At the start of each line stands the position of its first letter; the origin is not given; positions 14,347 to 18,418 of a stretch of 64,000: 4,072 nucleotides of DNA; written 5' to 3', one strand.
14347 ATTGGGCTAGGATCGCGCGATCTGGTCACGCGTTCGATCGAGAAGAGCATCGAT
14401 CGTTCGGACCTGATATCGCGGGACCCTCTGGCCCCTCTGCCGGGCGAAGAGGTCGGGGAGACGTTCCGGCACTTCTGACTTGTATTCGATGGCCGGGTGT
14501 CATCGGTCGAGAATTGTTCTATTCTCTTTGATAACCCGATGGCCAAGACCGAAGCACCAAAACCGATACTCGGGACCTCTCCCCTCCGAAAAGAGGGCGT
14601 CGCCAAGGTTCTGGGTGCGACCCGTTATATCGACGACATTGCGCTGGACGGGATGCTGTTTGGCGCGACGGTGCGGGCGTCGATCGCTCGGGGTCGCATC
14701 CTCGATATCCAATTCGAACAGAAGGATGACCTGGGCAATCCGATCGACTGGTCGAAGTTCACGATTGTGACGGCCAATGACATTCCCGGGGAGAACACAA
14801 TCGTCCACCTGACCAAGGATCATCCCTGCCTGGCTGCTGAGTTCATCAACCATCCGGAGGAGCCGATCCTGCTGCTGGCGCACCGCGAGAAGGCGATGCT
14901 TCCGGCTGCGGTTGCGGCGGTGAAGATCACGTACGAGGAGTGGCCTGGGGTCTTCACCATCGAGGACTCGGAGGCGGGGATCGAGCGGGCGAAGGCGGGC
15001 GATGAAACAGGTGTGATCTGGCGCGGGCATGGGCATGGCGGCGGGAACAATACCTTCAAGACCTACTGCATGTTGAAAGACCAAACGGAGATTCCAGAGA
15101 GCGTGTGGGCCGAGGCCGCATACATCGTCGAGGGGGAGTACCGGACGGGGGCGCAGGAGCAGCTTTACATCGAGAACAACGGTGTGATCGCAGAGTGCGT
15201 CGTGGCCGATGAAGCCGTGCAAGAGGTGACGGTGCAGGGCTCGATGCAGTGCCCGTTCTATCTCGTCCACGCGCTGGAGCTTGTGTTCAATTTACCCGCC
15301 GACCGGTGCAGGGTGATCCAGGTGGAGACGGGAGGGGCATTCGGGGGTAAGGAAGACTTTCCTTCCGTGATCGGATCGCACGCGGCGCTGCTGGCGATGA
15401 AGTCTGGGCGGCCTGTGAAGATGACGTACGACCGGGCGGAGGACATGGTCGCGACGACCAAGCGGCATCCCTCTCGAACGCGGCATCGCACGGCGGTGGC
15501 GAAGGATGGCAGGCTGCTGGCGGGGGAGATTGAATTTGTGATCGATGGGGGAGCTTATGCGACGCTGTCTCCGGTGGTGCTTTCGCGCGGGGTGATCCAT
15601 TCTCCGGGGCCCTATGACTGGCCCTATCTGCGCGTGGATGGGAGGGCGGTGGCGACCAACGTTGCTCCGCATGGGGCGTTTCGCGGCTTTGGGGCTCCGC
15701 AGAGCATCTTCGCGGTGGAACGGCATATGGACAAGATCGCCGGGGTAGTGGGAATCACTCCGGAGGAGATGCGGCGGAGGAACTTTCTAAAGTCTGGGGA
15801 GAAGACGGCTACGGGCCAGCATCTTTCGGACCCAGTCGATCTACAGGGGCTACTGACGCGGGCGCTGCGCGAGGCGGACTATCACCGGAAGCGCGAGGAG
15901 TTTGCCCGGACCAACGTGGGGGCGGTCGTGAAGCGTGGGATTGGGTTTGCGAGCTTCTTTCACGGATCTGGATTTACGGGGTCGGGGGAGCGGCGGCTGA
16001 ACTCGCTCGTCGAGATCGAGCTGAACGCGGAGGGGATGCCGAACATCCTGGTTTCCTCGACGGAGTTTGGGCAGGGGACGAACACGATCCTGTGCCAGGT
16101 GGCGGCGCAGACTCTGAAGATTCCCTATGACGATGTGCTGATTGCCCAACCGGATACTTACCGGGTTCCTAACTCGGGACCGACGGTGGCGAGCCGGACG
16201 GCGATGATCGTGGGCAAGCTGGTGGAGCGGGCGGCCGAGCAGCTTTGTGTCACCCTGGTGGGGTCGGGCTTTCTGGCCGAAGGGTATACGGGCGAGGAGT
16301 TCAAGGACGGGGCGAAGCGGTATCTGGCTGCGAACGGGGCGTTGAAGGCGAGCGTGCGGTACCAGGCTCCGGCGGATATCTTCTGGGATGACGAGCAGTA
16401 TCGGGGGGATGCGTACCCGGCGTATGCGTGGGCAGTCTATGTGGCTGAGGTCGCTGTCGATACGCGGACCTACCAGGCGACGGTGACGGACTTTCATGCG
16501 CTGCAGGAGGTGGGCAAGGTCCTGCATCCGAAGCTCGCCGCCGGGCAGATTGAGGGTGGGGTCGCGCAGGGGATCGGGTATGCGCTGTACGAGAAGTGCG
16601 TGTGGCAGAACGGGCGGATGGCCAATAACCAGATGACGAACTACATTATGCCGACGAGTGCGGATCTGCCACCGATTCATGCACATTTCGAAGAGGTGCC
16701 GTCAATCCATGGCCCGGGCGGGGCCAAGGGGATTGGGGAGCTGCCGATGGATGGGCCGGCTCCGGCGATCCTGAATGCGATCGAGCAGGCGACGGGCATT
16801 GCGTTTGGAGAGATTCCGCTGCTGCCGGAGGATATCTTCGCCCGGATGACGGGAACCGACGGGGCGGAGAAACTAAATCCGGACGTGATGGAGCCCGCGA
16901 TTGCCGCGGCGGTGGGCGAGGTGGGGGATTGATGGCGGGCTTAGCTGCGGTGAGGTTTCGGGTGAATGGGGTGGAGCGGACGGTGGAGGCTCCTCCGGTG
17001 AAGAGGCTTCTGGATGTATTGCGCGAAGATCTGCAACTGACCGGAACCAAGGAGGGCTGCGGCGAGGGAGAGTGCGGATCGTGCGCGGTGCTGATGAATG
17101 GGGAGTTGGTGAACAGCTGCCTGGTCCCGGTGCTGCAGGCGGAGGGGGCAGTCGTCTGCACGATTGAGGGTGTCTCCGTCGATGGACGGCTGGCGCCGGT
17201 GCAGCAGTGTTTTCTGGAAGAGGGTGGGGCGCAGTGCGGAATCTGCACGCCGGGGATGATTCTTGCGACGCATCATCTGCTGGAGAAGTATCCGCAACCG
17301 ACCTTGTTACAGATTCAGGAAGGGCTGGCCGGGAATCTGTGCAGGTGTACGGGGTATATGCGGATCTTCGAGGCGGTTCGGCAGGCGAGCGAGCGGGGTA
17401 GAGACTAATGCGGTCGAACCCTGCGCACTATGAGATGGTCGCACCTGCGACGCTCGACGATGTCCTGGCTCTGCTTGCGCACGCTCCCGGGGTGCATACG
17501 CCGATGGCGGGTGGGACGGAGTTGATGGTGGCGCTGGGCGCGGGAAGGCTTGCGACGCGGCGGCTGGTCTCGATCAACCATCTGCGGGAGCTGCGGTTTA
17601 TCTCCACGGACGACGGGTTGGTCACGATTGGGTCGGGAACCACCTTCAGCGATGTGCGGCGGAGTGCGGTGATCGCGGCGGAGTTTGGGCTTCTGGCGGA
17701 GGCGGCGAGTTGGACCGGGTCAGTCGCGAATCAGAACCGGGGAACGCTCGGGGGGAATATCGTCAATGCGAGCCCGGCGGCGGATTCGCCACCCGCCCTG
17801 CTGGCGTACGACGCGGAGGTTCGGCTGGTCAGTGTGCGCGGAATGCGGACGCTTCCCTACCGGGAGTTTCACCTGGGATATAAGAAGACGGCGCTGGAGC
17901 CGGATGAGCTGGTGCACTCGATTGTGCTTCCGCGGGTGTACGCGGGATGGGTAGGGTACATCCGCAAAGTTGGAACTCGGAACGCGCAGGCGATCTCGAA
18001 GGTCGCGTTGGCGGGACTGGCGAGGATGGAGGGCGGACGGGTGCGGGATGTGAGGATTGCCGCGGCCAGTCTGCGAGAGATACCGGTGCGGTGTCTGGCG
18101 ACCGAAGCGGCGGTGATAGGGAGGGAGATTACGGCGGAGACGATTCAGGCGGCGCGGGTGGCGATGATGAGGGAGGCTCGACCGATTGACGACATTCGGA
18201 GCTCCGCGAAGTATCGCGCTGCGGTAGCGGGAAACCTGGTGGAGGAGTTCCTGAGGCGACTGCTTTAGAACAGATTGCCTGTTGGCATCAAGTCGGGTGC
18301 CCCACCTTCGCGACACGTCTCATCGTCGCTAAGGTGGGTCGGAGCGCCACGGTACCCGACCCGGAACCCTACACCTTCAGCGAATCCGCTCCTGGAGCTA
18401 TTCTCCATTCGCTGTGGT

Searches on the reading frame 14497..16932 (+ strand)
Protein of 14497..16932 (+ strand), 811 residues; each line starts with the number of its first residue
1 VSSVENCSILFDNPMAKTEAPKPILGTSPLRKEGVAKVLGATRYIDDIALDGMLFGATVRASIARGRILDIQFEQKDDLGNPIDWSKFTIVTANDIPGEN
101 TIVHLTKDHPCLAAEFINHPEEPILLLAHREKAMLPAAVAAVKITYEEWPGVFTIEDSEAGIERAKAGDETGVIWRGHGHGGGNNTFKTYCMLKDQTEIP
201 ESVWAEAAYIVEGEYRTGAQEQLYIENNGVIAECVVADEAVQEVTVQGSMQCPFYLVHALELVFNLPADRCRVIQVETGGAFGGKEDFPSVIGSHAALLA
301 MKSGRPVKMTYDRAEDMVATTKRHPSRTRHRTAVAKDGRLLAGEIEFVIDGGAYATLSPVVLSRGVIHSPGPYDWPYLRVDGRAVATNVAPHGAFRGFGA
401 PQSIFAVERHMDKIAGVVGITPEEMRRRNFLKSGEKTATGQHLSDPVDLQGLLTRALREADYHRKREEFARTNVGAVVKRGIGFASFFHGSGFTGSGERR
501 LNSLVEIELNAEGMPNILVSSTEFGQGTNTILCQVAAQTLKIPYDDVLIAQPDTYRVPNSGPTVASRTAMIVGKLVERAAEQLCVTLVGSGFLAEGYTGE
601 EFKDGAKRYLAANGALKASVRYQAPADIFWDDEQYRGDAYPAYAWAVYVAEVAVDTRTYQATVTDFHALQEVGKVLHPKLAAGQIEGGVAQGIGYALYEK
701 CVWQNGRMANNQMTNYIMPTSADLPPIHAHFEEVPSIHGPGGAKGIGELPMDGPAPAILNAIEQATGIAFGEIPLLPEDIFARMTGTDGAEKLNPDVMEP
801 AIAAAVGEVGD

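Call 11: search_protein_families(library=pfam, proteins=[window:14497-16932:+])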
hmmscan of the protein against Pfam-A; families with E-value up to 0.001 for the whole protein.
window:14497-16932:+ (811 aa): 3 families
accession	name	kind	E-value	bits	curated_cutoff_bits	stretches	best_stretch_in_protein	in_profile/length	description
PF02738.23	MoCoBD_1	-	1.2e-72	244.3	27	1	200-430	18-244/244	Molybdopterin cofactor-binding domain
PF20256.3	MoCoBD_2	-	4.5e-64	217.1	27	1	456-725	2-283/283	Molybdopterin cofactor-binding domain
PF01315.27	Ald_Xan_dh_C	-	1.1e-11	45.4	31.3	1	40-148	2-108/110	Aldehyde oxidase and xanthine dehydrogenase, a/b hammerhead domain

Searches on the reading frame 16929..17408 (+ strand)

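Call 11: search_protein_families(library=pfam, proteins=[window:16929-17408:+])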
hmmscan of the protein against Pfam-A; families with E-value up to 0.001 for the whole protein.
window:16929-17408:+ (159 aa): 3 families
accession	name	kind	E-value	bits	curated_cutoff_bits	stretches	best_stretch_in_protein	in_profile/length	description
PF01799.25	Fer2_2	-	1.3e-27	96.1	30.3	1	78-151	1-75/75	[2Fe-2S] binding domain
PF00111.32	Fer2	-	1.3e-09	38.2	21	1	11-62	2-53/77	2Fe-2S iron-sulfur cluster binding domain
PF13085.11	Fer2_3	-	3.2e-05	24.3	27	1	41-77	49-84/107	2Fe-2S iron-sulfur cluster binding domain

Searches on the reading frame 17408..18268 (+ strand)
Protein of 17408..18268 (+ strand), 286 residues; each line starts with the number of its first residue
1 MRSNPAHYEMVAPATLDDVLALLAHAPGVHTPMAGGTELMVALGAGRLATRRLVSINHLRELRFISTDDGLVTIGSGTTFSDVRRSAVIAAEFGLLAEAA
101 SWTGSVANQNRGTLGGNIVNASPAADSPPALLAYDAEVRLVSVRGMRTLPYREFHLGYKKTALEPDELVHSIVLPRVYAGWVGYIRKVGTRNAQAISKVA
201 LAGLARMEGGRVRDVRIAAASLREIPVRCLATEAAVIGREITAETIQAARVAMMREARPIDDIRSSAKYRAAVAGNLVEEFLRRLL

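Call 11: search_protein_families(library=pfam, proteins=[window:17408-18268:+])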
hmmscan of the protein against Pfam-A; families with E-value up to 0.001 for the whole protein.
window:17408-18268:+ (286 aa): 3 families
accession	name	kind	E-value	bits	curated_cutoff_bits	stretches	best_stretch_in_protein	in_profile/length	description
PF00941.27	FAD_binding_5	-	4.2e-44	150.8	27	1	8-176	3-169/170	FAD binding domain in molybdopterin dehydrogenase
PF03450.22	CO_deh_flav_C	-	1.5e-19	70.4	25.5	1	187-284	4-101/102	CO dehydrogenase flavoprotein C-terminal domain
PF01565.28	FAD_binding_4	-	0.00029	21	26.4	0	11-126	5-112/139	FAD binding domain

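Call 19: find_encoding_contigs(protein=window:17408-18268:+, flank=10000, max_places=10)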
Protein window:17408-18268:+ (286 aa): 1 contig read that carries it; 1 place shown.
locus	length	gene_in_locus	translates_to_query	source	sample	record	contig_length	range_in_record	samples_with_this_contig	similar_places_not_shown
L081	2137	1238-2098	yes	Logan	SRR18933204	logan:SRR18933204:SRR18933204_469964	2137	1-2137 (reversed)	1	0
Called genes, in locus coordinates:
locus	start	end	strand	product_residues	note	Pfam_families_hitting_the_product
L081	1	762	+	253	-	?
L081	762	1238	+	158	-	PF00111:Fer2, PF13085:Fer2_3 (faint), PF01799:Fer2_2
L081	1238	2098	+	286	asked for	PF00941:FAD_binding_5, PF03450:CO_deh_flav_C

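Call 54: find_related_loci(query=window:17408-18265:+, collection=genome_contigs, flank=7000)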
Query window:17408-18265:+ (286 aa) in genome_contigs; peptide patterns used: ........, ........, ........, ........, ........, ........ (x = any residue, [..] = any of these).
599 stretches matched a pattern (row limit reached: there are more); 283 encode a relative of the query (tblastn E <= 1e-3); the best 80 are kept; 80 distinct loci.
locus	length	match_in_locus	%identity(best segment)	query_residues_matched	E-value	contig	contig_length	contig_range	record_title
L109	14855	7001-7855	68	1-285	4e-129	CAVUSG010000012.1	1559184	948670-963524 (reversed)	MAG: uncultured Acidobacteriaceae bacterium isolate MFD00964.bin.2.40 genome assembly, contig: contig_5529, whole genome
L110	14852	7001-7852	69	1-286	4e-125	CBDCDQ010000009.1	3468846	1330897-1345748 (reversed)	MAG: Acidobacteriaceae bacterium isolate 196861bd-9626-4b6c-a7fd-07fe8f0db935 genome assembly, contig: contig_7, whole g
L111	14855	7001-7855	66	1-285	3e-124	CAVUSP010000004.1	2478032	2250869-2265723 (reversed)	MAG: uncultured Acidobacteriaceae bacterium isolate MFD00964.bin.2.194 genome assembly, contig: contig_1801, whole genom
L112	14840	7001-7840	66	1-282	9e-124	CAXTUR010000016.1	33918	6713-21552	MAG TPA_asm: uncultured Acidobacteriaceae bacterium isolate public_SRR14722041_metawrap_bin.3 genome assembly, contig: p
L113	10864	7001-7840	68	1-280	7e-124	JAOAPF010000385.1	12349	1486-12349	MAG: Edaphobacter sp. isolate RYN_7 scaffold_1497869, whole genome shotgun sequence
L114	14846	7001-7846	65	1-282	3e-123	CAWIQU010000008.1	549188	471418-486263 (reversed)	MAG: uncultured Acidobacteriaceae bacterium isolate MFD00964.bin.1.271 genome assembly, contig: contig_51221, whole geno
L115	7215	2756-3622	65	1-285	3e-122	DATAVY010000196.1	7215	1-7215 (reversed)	MAG TPA_asm: Edaphobacter sp. isolate SMAG_U5611 k141_2718107, whole genome shotgun sequence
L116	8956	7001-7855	66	1-285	5e-122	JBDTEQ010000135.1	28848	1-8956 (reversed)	MAG: Edaphobacter sp. isolate cluster2_bin.206 k127_1456025, whole genome shotgun sequence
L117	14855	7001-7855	65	1-285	1e-121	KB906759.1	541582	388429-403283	Acidobacteriaceae bacterium KBS 89 genomic scaffold G003DRAFT_scaffold00006.6, whole genome shotgun sequence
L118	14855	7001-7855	65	1-285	4e-121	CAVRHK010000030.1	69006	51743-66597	MAG: uncultured Acidobacteriaceae bacterium isolate MFD05513.bin.3.315 genome assembly, contig: contig_4864, whole genom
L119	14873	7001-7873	66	1-285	3e-121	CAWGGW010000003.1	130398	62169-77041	MAG: uncultured Acidobacteriaceae bacterium isolate MFD01716.bin.2.33 genome assembly, contig: contig_36018, whole genom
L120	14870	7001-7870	63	1-286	4e-121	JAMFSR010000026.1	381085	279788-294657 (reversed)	MAG: Granulicella sapmiensis isolate NGEE_A_bin21 k127_1075644, whole genome shotgun sequence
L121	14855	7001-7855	67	1-285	1e-120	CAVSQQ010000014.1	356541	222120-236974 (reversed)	MAG: uncultured Acidobacteriaceae bacterium isolate MFD05841.bin.1.111 genome assembly, contig: contig_63641, whole geno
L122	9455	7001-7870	65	1-286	2e-120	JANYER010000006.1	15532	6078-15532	MAG: Granulicella sp. isolate 338R_metabinner_35_sub 338R_k141_795306, whole genome shotgun sequence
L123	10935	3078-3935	66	1-286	1e-120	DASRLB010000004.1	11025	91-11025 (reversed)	MAG TPA_asm: Acidobacteriaceae bacterium isolate SMAG_U10177 k141_728490, whole genome shotgun sequence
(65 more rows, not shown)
